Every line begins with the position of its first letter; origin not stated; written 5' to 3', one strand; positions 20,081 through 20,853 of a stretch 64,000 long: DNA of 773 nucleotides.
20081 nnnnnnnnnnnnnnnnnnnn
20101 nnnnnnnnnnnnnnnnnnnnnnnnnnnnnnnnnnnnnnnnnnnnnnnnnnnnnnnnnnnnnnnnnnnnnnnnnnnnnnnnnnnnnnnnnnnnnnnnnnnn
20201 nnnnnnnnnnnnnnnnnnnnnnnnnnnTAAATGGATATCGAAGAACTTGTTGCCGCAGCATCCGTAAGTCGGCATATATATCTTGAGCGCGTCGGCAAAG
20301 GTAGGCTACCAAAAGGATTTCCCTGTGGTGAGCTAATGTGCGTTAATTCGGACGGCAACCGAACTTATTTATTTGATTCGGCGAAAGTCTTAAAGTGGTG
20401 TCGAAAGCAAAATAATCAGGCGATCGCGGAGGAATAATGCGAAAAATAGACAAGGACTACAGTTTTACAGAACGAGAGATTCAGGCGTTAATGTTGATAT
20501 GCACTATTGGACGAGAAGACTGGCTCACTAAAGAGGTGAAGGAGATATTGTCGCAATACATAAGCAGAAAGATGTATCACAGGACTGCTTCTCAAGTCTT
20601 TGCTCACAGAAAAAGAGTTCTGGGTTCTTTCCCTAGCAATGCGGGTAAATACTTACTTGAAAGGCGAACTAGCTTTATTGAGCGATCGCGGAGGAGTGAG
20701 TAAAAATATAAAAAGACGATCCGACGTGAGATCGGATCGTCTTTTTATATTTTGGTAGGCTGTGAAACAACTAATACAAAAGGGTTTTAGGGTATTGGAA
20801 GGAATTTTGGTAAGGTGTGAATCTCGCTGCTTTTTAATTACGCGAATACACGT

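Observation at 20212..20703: Three consecutive genes end in the same HIP1 + Shine-Dalgarno + stop + start junction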

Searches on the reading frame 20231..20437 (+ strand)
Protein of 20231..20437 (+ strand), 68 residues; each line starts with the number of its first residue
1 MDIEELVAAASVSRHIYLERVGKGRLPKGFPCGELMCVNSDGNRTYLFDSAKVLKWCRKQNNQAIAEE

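Call 7: search_protein_families(library=pfam, max_evalue=0.1, proteins=[window:20231-20437:+])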
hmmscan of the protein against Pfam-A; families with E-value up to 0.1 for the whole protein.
window:20231-20437:+ (68 aa): 0 families

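Call 18: find_related_loci(query=window:20231-20437:+, collection=viral_contigs, flank=5000)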
Query window:20231-20437:+ (68 aa) in viral_contigs; peptide patterns used: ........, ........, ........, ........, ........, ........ (x = any residue, [..] = any of these).
24 stretches matched a pattern, but none encodes a relative of the query by tblastn (E <= 1e-3).

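Call 20: find_homologous_proteins(query=window:20231-20434:+, max_evalue=0.01)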
Query window:20231-20434:+ (68 aa): 3 proteins with E <= 0.01 among 3 candidates.
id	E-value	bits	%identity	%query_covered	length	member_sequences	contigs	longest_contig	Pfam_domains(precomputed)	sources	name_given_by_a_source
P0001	5.1e-39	148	100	100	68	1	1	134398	-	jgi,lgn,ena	-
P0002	9.2e-31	122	82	100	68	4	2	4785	-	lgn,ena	-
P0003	6.6e-15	72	55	100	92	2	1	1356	-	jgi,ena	jgi:hypothetical protein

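Call 23: find_encoding_contigs(protein=P0002, flank=5000)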
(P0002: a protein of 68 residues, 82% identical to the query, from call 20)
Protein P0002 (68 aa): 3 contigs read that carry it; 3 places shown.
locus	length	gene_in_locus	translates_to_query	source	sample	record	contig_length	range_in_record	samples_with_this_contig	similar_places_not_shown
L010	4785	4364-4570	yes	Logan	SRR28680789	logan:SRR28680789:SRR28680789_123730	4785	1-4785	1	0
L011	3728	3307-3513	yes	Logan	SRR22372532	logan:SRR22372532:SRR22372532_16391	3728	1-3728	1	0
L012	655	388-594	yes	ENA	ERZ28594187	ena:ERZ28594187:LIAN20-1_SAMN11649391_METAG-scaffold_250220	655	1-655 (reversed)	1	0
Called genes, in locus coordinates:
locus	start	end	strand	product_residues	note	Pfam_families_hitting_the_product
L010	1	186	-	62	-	?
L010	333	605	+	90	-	-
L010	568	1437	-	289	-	-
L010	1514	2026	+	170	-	-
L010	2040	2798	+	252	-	PF02086:MethyltransfD12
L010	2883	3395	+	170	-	PF14216:DUF4326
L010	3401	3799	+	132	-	-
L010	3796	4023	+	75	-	-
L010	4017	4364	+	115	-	-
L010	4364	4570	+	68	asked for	-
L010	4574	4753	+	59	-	-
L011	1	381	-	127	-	?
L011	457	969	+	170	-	-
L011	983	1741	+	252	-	PF02086:MethyltransfD12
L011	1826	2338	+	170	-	PF14216:DUF4326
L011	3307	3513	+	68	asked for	-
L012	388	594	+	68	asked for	-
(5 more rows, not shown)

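Call 24: find_encoding_contigs(protein=P0003, flank=5000)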
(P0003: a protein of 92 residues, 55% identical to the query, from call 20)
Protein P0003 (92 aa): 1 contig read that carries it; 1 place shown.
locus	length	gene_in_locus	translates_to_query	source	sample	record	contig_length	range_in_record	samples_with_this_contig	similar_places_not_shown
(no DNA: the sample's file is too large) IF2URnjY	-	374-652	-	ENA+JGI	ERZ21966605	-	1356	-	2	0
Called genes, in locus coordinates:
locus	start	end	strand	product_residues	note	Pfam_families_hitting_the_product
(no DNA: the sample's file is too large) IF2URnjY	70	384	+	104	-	-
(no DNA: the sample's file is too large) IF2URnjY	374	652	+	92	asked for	-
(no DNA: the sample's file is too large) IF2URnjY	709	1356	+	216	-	?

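Call 28: find_encoding_contigs(protein=P0001, flank=3000, max_places=4)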
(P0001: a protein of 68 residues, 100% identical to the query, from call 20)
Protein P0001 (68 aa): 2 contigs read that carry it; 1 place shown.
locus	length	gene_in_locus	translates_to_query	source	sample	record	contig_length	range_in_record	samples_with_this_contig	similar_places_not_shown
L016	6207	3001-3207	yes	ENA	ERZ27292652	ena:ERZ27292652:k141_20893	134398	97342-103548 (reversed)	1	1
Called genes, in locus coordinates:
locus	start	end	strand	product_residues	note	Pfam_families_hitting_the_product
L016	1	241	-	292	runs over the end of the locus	-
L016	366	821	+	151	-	-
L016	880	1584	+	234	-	PF02086:MethyltransfD12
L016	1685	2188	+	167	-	PF14216:DUF4326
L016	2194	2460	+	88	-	-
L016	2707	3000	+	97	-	-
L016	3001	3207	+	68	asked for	-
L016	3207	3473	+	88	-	-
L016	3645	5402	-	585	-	PF01807:Zn_ribbon_DnaG, PF08275:DNAG_N, PF01751:Toprim (weak), PF13155:Toprim_2, PF13662:Toprim_4, PF10410:DnaB_bind (weak)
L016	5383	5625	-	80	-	-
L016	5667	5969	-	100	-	-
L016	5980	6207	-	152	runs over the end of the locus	-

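Call 63: search_protein_families(library=pfam, max_evalue=0.01, proteins=[L010:4574-4753:+])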
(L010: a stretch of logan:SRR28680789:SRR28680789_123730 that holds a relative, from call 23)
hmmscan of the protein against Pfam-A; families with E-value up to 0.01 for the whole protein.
L010:4574-4753:+ (59 aa): 0 families

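Call 64: search_protein_families(library=phrogs, max_evalue=0.01, proteins=[window:20231-20437:+, L010:4574-4753:+])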
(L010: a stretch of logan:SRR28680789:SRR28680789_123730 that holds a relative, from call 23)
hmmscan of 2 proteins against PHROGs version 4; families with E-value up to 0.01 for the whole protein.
window:20231-20437:+ (68 aa): 0 families

L010:4574-4753:+ (59 aa): 0 families

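Call 104: predict_structure(alignment_id=A3)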
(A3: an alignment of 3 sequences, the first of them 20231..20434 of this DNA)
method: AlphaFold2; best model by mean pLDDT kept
length: 68 residues; sequences in the alignment: 3
mean_pLDDT: 51.5   pTM: 0.29
mean pLDDT of the five models: 51.5, 46.8, 42.4, 42.4, 39.1
residues with pLDDT >= 90: 0; 70-90: 0; 50-70: 50; < 50: 18
segments of 3 or more residues with pLDDT < 50: 11-15, 18-20, 63-68
pLDDT, mean of each block of 10 residues (from residue 1): 52 48 52 52 56 59 39
secondary structure, 60 per line:
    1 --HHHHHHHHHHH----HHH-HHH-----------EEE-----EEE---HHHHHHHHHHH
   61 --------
elements in order: H3-13 E36-38 E44-46 H50-60

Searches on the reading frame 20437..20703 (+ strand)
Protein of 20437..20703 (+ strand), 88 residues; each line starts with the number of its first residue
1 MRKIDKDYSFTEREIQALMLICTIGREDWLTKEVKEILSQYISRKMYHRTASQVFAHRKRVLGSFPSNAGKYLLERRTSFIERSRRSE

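Call 7: search_protein_families(library=pfam, max_evalue=0.1, proteins=[window:20437-20703:+])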
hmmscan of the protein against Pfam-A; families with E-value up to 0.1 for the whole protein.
window:20437-20703:+ (88 aa): 0 families

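Call 19: find_related_loci(query=window:20437-20703:+, collection=viral_contigs, flank=5000)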
Query window:20437-20703:+ (88 aa) in viral_contigs; peptide patterns used: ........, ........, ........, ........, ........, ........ (x = any residue, [..] = any of these).
21 stretches matched a pattern, but none encodes a relative of the query by tblastn (E <= 1e-3).

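Call 21: find_homologous_proteins(query=window:20437-20700:+, max_evalue=0.01)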
Query window:20437-20700:+ (88 aa): 2 proteins with E <= 0.01 among 2 candidates.
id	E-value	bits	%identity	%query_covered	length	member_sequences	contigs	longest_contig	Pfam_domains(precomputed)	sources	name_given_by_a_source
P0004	1.9e-48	179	99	98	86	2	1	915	-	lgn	-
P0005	2.4e-29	119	70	88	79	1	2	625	-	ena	-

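Call 26: find_encoding_contigs(protein=P0004, flank=5000)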
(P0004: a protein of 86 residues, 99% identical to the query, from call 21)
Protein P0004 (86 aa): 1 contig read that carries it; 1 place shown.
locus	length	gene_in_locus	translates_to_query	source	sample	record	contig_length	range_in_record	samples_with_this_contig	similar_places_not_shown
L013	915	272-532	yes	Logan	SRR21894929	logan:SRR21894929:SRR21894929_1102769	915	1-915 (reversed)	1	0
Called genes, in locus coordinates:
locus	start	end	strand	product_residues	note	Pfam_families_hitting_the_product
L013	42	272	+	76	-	-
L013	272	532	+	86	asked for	-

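Call 27: find_encoding_contigs(protein=P0005, flank=5000)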
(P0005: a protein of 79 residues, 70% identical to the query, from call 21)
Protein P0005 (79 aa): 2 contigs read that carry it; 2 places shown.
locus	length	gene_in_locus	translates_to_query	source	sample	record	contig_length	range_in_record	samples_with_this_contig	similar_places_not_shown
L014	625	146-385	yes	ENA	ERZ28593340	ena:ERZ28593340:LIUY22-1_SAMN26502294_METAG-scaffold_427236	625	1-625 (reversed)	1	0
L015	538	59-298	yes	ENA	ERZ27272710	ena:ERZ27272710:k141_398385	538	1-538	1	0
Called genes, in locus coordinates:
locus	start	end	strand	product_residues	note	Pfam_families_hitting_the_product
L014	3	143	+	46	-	?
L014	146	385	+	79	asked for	-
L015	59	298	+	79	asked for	-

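Call 63: search_protein_families(library=pfam, max_evalue=0.01, proteins=[L013:42-272:+, L013:571-810:+])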
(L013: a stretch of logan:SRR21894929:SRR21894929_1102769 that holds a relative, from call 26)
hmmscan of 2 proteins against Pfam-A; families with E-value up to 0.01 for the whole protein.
L013:42-272:+ (76 aa): 0 families

L013:571-810:+ (79 aa): 0 families

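Call 64: search_protein_families(library=phrogs, max_evalue=0.01, proteins=[window:20437-20703:+, L013:42-272:+, L013:571-810:+])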
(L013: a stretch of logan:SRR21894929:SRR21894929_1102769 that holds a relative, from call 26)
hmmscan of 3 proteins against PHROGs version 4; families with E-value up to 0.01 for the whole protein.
window:20437-20703:+ (88 aa): 0 families

L013:42-272:+ (76 aa): 0 families

L013:571-810:+ (79 aa): 0 families

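Call 103: predict_structure(alignment_id=A2)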
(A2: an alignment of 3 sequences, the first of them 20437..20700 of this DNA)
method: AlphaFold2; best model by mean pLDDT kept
length: 88 residues; sequences in the alignment: 3
mean_pLDDT: 59.6   pTM: 0.39
mean pLDDT of the five models: 59.6, 56.7, 56.6, 55.3, 51.2
residues with pLDDT >= 90: 0; 70-90: 7; 50-70: 75; < 50: 6
segments of 3 or more residues with pLDDT < 50: 1-3
pLDDT, mean of each block of 10 residues (from residue 1): 53 64 66 69 60 58 54 56 55
secondary structure, 60 per line:
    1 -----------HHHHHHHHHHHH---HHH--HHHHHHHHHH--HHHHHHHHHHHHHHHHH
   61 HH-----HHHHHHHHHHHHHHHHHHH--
elements in order: H12-23 H32-41 H44-62 H68-86
